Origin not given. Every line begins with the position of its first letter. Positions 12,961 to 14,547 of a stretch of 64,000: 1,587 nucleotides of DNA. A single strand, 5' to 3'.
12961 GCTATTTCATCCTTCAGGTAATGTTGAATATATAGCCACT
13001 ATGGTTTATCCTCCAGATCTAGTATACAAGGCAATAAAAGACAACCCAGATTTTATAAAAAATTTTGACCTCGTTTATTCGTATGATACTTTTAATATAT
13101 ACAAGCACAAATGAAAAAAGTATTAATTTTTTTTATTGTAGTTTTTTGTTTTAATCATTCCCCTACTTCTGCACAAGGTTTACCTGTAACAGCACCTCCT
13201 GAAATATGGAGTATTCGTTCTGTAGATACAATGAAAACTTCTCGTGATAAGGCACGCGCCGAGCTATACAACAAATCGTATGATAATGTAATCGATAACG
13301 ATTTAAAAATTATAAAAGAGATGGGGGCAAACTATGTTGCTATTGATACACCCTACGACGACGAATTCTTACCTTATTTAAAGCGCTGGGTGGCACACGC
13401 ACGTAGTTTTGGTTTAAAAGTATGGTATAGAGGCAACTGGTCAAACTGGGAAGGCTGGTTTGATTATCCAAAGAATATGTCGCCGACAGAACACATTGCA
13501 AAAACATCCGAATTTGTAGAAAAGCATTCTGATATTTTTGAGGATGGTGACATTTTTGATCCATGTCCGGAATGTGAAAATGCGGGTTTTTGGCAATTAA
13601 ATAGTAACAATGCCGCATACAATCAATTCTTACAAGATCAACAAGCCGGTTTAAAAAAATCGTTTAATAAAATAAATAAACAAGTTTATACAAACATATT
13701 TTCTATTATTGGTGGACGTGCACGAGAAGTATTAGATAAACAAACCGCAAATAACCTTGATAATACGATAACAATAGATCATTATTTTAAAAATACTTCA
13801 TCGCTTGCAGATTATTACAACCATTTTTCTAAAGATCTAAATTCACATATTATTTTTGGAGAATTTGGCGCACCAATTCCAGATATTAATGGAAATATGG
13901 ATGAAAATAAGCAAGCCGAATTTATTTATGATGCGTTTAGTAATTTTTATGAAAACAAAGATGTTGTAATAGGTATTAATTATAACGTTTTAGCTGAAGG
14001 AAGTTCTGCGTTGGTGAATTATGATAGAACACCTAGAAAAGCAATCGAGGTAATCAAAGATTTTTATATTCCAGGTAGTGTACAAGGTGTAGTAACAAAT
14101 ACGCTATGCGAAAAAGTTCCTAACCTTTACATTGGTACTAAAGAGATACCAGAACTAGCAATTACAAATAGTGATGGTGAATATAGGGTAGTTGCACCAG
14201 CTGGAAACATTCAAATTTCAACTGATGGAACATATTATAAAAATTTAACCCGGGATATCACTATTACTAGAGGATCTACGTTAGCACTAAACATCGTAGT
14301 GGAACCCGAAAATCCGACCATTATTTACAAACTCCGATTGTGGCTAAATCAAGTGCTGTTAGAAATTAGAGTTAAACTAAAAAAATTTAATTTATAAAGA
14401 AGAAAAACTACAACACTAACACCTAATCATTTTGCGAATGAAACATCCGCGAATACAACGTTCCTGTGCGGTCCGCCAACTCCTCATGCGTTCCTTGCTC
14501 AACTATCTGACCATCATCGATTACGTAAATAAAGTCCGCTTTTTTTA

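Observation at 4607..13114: Gtr-like surface glycosylation module encoded directly downstream of a giant Pro/Thr-linker surface protein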

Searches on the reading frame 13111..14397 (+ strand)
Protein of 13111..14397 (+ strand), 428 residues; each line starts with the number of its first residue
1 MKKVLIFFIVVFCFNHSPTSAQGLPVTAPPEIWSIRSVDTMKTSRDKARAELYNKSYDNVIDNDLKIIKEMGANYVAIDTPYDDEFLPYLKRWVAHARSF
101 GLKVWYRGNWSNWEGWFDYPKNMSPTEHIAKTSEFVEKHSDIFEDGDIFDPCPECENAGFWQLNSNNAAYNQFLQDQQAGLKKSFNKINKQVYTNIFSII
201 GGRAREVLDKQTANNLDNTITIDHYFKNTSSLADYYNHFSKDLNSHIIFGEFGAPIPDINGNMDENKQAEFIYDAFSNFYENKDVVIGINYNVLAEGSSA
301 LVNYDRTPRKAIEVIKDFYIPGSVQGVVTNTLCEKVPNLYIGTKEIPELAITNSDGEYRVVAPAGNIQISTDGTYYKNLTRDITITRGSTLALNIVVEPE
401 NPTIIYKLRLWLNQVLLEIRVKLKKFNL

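Call 4: search_protein_families(library=pfam, proteins=[window:13111-14397:+], max_evalue=0.01)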
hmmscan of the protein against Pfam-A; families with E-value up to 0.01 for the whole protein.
window:13111-14397:+ (428 aa): 2 families
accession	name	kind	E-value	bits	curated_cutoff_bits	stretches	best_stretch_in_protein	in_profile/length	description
PF13715.12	CarbopepD_reg_2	-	8.2e-06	26.2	32.2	1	324-400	1-79/88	CarboxypepD_reg-like domain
PF13620.12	CarboxypepD_reg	-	3e-05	24.7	32.3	1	323-397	1-81/82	Carboxypeptidase regulatory-like domain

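Call 5: search_protein_families(library=ncbifam, proteins=[window:13111-14397:+], max_evalue=0.01)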
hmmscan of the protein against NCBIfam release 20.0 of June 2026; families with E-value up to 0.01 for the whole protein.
window:13111-14397:+ (428 aa): 0 families

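Call 14: search_solved_structures(query=window:13111-14397:+, max_evalue=10)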
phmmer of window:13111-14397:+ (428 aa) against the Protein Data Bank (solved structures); distinct sequences matched with E-value up to 10: 7.
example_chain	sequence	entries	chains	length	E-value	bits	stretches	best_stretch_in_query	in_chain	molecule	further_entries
2ph7_A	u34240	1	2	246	0.18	13.8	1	61-122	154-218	Uncharacterized protein AF_2093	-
6u0m_6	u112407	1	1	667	0.45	12.5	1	148-188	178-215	DNA replication licensing factor MCM6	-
28vy_6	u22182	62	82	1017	0.86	11.6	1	148-188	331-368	DNA replication licensing factor MCM6 | Minichromosome Maintenance 6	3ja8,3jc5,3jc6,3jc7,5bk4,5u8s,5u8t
4fk9_A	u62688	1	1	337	0.87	11.5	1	201-267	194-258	Cellulose-binding family II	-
6ynv_e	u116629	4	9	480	0.99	11.3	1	174-269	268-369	ATPTT1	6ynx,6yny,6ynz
1xsf_A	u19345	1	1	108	1.2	11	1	145-177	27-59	Probable resuscitation-promoting factor rpfB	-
9pms_C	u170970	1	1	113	1.8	10.5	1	211-257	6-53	Thy-1 membrane glycoprotein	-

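Call 19: find_homologous_proteins(query=window:13111-14397:+, max_evalue=0.001)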
Query window:13111-14397:+ (428 aa): 852 proteins with E <= 0.001 among 4616 candidates; the best 120 are listed.
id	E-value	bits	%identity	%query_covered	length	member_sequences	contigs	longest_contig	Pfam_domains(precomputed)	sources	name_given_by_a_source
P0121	5.4e-293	989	100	100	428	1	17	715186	PF13715.13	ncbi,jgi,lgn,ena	-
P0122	2.6e-153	529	55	91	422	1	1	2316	PF13620.13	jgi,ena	-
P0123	1.2e-150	520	53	97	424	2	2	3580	PF13620.13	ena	-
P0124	1.6e-150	520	55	96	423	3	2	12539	PF13715.13,PF13620.13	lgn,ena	-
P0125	3.0e-149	516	56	89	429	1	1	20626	-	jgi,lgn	jgi:hypothetical protein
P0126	3.0e-149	516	53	96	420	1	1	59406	PF13715.13,PF13620.13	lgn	-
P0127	4.2e-149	515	53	95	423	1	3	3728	-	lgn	-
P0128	4.6e-149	515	52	97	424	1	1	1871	-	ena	-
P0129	1.3e-148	514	52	98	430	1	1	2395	-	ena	-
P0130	1.5e-148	513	54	96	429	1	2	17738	-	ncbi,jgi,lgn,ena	-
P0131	3.0e-148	512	56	89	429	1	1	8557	-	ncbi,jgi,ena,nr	ncbi:MAG: hypothetical protein KKD05_10730 [Candidatus Omnitrophica bacterium]|nr:hypothetical prote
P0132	5.3e-148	511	52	100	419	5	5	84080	PF13715.13,PF13620.13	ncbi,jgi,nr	ncbi:carboxypeptidase-like regulatory domain-containing protein [Patescibacteria group bacterium]|nr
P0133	9.3e-148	511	53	96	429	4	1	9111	-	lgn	-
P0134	5.0e-147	508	52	96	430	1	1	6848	-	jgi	-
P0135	9.6e-146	504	53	91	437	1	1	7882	PF13715.13,PF13620.13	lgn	-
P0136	8.3e-144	498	54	93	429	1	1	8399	PF11790.15,PF13620.13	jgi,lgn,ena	-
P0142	1.3e-138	481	51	95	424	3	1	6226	PF13715.13,PF11790.15,PF13620.13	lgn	-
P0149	2.9e-128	446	52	90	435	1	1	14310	PF11790.15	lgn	-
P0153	9.5e-126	438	47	93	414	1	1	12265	PF13715.13,PF25020.2,PF11790.15,PF13620.13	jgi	jgi:hypothetical protein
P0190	2.3e-112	394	41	98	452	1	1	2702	PF13715.13,PF11790.15,PF13620.13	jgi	jgi:hypothetical protein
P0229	4.0e-95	337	40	89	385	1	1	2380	PF13715.13,PF11790.15,PF13620.13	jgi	jgi:hypothetical protein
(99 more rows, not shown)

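Call 23: search_solved_structures(query=A2, max_evalue=10, show_alignments=1)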
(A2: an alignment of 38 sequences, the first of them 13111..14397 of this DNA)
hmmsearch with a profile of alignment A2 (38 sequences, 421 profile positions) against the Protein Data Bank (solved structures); distinct sequences matched with E-value up to 10: 7.
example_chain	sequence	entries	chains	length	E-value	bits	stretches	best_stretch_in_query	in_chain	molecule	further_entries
9gbc_A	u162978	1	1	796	1.2e-05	27.4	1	325-407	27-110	TonB-linked outer membrane receptor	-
9hfj_A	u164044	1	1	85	0.0034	19.4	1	326-391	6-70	SusC homolog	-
1uwy_A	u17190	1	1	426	0.097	14.6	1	326-393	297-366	CARBOXYPEPTIDASE M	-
1h8l_A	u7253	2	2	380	0.26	13.2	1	315-401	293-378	CARBOXYPEPTIDASE GP180 RESIDUES 503-882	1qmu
6ytc_A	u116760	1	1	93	0.29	13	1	327-385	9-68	TonB-dependent receptor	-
8iof_A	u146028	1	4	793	0.38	12.6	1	213-247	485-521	Benzylsuccinate synthase alpha subunit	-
2gbr_A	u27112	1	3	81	1.7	10.5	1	344-396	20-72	Ubiquitin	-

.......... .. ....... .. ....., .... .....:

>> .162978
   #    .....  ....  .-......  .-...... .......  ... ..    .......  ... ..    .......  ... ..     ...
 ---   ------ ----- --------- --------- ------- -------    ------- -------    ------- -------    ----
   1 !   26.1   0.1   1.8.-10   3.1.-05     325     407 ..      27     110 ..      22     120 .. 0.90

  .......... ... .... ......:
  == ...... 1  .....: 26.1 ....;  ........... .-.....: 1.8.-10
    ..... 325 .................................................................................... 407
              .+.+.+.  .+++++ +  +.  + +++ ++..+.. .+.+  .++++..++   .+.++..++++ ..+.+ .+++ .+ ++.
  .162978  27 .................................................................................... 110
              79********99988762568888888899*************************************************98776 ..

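Call 24: find_encoding_contigs(protein=P0121, flank=10000, max_places=6)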
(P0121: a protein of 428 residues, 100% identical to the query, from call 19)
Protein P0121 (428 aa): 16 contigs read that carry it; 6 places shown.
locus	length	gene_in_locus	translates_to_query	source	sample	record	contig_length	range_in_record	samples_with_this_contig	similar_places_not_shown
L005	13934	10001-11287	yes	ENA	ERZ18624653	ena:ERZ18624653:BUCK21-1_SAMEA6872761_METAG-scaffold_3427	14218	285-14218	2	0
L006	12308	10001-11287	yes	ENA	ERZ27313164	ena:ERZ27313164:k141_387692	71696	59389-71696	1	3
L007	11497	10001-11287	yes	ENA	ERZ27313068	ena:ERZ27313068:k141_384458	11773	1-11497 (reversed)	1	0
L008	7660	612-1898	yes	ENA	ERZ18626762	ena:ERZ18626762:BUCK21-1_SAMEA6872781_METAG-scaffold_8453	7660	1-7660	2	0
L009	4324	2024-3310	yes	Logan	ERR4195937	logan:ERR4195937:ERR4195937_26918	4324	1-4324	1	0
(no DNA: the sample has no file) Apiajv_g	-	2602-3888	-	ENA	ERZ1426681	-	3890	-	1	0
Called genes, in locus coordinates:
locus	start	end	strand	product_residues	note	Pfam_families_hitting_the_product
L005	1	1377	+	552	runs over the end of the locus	?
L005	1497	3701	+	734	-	PF00535:Glycos_transf_2, PF10111:Glyco_tranf_2_2 (weak), PF13506:Glyco_transf_21 (weak), PF13641:Glyco_tranf_2_3, PF00535:Glycos_transf_2, PF13641:Glyco_tranf_2_3, PF13632:Glyco_trans_2_3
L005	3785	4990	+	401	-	PF13439:Glyco_transf_4, PF20706:GT4-conflict, PF00534:Glycos_transf_1, PF13692:Glyco_trans_1_4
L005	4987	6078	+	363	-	PF13439:Glyco_transf_4 (faint), PF20706:GT4-conflict, PF00534:Glycos_transf_1, PF13692:Glyco_trans_1_4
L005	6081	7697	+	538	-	-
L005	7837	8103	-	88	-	-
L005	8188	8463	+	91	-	-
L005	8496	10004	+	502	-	-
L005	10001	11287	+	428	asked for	PF13715:CarbopepD_reg_2 (weak)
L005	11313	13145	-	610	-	-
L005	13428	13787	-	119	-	PF02452:PemK_toxin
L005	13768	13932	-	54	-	?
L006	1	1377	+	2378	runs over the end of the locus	PF13385:Laminin_G_3, PF16656:Pur_ac_phosph_N (faint), PF00041:fn3 (weak)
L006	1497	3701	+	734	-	PF00535:Glycos_transf_2, PF10111:Glyco_tranf_2_2 (weak), PF13506:Glyco_transf_21 (weak), PF13641:Glyco_tranf_2_3, PF00535:Glycos_transf_2, PF13641:Glyco_tranf_2_3, PF13632:Glyco_trans_2_3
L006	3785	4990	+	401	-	PF13439:Glyco_transf_4, PF20706:GT4-conflict, PF00534:Glycos_transf_1, PF13692:Glyco_trans_1_4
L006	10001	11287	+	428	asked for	PF13715:CarbopepD_reg_2 (weak)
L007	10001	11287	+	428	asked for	PF13715:CarbopepD_reg_2 (weak)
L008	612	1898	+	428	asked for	PF13715:CarbopepD_reg_2 (weak)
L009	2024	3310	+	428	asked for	PF13715:CarbopepD_reg_2 (weak)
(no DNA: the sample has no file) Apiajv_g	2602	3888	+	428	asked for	PF13715:CarbopepD_reg_2 (weak)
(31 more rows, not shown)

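Call 34: predict_structure(alignment_id=A2)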
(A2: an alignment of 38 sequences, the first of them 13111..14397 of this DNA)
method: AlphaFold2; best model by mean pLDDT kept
length: 428 residues; sequences in the alignment: 38
mean_pLDDT: 90.1   pTM: 0.86
mean pLDDT of the five models: 90.1, 90.0, 89.9, 89.5, 88.9
residues with pLDDT >= 90: 308; 70-90: 88; 50-70: 20; < 50: 12
segments of 3 or more residues with pLDDT < 50: 15-26
pLDDT, mean of each block of 10 residues (from residue 1): 64 50 57 95 70 91 96 96 93 97 96 85 96 98 98 89 89 97 98 96 91 97 82 90 95 84 92 94 95 87 92 98 97 96 88 96 96 91 96 97 96 92 83
secondary structure, 60 per line:
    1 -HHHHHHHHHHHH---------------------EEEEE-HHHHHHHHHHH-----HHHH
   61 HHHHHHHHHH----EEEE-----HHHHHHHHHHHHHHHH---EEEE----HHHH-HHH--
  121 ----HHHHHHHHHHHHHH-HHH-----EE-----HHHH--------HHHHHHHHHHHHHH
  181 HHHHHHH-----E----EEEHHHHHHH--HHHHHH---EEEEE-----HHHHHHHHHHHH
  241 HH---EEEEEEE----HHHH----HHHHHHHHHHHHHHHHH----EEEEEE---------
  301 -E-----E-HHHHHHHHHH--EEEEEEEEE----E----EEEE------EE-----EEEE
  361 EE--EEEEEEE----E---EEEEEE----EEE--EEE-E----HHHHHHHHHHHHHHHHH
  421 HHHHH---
elements in order: H2-13 E35-39 H41-51 H57-70 E75-78 H84-99 E103-106 H111-114 H125-138 H155-158 H167-187 E198-200 H201-207 H210-215 E219-223 H229-242 E246-252 H257-260 H265-281 E286-291 H310-319 E322-330 E340-343 E357-362 E365-371 E380-385 E390-392 E395-397 H404-425

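Call 37: fold_search(model_id=the predicted structure, library=pdb)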
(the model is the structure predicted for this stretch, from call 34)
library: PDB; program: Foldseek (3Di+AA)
matches with E <= 10: 1524; with E <= 0.001: 390
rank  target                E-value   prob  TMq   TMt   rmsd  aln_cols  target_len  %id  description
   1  8b73_A                3.5e-11  1.00  0.46  0.48  10.4       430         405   12  Acetivibrio clariflavus beta-1,4-xylanase of Glycoside Hydrolase Family 10 (AcXyn10A). (released 2022-10-19)
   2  9l3d_A                1.6e-10  1.00  0.49  0.39  14.8       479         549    9  Crystal structure of endo-processive xyloglucanase Xeg5A from Aspergillus oryzae (released 2025-06-25)
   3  9g4n_C                2.0e-10  1.00  0.49  0.41   9.8       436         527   12  Glycoside Hydrolase Family 157 from Labilibaculum antarcticum (LaGH157) E224A mutant in complex with Laminaritriose an (released 2025-05-21)
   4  9g4n_B                2.8e-10  1.00  0.48  0.40  10.0       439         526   12  Glycoside Hydrolase Family 157 from Labilibaculum antarcticum (LaGH157) E224A mutant in complex with Laminaritriose an (released 2025-05-21)
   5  9g5g_A                8.1e-10  1.00  0.46  0.38  10.2       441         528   13  Glycoside Hydrolase Family 157 from Labilibaculum antarcticum (LaGH157) in complex with Laminaribiose (released 2025-05-21)
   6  5bx9                  8.6e-10  1.00  0.52  0.53   7.1       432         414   12  Structure of PslG from Pseudomonas aeruginosa (released 2015-10-07)
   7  9l3o_A                1.1e-09  1.00  0.45  0.36  14.3       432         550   10  Crystal structure of endo-processive xyloglucanase Xeg5A from Aspergillus oryzae with XXLG (released 2025-06-25)
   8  9l3p_A                3.7e-09  1.00  0.48  0.39  15.2       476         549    9  Crystal structure of endo-processive xyloglucanase Xeg5A E285A from Aspergillus oryzae with GLLX/L (released 2025-06-25)
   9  6q1i_A                9.4e-09  1.00  0.44  0.53   5.9       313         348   12  GH5-4 broad specificity endoglucanase from Clostrdium longisporum (released 2020-08-05)
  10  3zmr_A                1.1e-08  1.00  0.44  0.41   5.4       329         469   14  Bacteroides ovatus GH5 xyloglucanase in complex with a XXXG heptasaccharide (released 2014-01-15)
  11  9g17_A                1.1e-08  1.00  0.51  0.53   7.7       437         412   12  Structure of PslG with a covalently- bound pentasaccharide (released 2025-03-05)
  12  6q1i_B                1.4e-08  1.00  0.43  0.52   6.0       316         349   12  GH5-4 broad specificity endoglucanase from Clostrdium longisporum (released 2020-08-05)
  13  6gl2                  3.6e-08  1.00  0.47  0.59   5.7       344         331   10  Structure of ZgEngAGH5_4 wild type at 1.2 Angstrom resolution (released 2018-10-31)
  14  6mq4                  3.6e-08  1.00  0.46  0.55   5.5       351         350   13  GH5-4 broad specificity endoglucanase from Hungateiclostridium cellulolyticum (released 2019-11-13)
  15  3zmr_B                4.0e-08  1.00  0.44  0.41   5.6       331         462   15  Bacteroides ovatus GH5 xyloglucanase in complex with a XXXG heptasaccharide (released 2014-01-15)
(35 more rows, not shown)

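Call 56: search_protein_families(library=pfam, alignment_id=A2, max_evalue=0.01)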
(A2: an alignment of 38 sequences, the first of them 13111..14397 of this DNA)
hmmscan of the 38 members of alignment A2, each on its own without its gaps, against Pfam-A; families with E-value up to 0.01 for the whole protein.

A. member 1, window:13111-14397:+ (428 aa): 2 families
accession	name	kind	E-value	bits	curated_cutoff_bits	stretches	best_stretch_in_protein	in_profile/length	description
PF13715.12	CarbopepD_reg_2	-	8.2e-06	26.2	32.2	1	324-400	1-79/88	CarboxypepD_reg-like domain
PF13620.12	CarboxypepD_reg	-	3e-05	24.7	32.3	1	323-397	1-81/82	Carboxypeptidase regulatory-like domain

B. families by the number of members that match (of 38 scanned): 9 families
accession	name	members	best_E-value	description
PF13620.12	CarboxypepD_reg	35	6.9e-14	Carboxypeptidase regulatory-like domain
PF13715.12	CarbopepD_reg_2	32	3.1e-12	CarboxypepD_reg-like domain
PF11790.14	Glyco_hydro_cc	17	9.8e-06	Glycosyl hydrolase catalytic core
PF16371.11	MetallophosN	8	0.0001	N terminal of Calcineurin-like phosphoesterase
PF25020.1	TTR_TEN1-4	7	1.3e-06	Teneurin TTR-like domain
PF15976.11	CooC_C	3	0.00062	CS1-pili formation C-terminal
PF08308.17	PEGA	1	3.5e-06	PEGA domain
PF06796.16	NapE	1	0.0069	Periplasmic nitrate reductase protein NapE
PF16872.10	putAbiC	1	0.0093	Putative phage abortive infection protein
